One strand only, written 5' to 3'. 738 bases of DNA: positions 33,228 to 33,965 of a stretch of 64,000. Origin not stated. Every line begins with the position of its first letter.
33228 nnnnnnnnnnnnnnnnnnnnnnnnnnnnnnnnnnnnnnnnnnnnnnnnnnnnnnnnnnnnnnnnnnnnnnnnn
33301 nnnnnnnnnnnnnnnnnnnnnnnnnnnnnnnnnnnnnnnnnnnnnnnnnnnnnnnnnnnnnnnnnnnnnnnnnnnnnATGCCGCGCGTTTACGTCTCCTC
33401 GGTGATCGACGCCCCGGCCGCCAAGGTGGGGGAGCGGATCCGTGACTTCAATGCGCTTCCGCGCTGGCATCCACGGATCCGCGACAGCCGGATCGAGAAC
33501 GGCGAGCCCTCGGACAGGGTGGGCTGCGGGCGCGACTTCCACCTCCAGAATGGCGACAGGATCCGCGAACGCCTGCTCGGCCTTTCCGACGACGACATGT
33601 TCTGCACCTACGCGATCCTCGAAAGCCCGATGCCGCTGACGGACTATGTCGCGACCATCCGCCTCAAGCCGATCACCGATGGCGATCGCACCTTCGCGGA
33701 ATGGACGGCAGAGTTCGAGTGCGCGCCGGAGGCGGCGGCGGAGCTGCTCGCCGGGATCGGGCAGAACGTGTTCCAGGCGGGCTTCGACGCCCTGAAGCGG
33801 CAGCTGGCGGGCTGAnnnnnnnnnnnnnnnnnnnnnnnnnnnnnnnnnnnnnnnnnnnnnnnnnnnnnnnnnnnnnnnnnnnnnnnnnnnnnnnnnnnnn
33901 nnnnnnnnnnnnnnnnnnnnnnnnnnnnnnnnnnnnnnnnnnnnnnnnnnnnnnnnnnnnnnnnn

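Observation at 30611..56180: Recurrent Tyr-codon to stop changes (TAC/TAT to TAG or TAA) at conserved tyrosines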

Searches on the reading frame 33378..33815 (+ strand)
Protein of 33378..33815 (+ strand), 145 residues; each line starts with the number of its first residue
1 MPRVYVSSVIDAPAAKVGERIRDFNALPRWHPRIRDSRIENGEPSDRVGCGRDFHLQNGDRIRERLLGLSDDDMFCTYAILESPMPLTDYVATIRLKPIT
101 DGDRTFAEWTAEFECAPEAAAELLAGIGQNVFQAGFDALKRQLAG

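Call 16: find_encoding_contigs(protein=window:33378-33815:+, flank=10000, max_places=6)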
Protein window:33378-33815:+ (145 aa): no gene with exactly this product is on record in the collection.

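Call 31: find_related_loci(query=window:33378-33815:+, collection=metagenome_contigs, flank=10000)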
Query window:33378-33815:+ (145 aa) in metagenome_contigs; peptide patterns used: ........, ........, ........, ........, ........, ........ (x = any residue, [..] = any of these).
596 stretches matched a pattern; 278 encode a relative of the query (tblastn E <= 1e-3); the best 80 are kept; 80 distinct loci.
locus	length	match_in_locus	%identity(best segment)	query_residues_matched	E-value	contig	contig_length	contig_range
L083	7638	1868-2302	98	1-145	6e-94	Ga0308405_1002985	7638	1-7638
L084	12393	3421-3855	98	1-145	6e-94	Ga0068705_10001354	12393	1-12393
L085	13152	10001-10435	98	1-145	6e-94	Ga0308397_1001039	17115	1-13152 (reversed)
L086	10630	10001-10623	92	1-145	2e-89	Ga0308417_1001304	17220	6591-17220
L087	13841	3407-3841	92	1-145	2e-89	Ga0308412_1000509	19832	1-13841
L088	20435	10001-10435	92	1-145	2e-89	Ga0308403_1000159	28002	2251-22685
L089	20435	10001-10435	87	1-145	4e-86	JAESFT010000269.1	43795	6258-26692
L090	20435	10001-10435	85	1-145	9e-84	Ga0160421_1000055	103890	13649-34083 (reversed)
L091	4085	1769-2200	87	1-144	3e-84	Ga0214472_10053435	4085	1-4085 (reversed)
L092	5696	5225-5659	87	1-145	1e-83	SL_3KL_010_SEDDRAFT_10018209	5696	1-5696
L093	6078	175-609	87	1-145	1e-83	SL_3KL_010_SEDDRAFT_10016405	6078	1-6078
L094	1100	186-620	83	1-145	6e-90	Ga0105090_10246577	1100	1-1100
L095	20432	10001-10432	86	1-144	1e-82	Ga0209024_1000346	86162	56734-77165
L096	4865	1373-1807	84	1-145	2e-82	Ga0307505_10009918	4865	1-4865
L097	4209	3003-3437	82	1-145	3e-82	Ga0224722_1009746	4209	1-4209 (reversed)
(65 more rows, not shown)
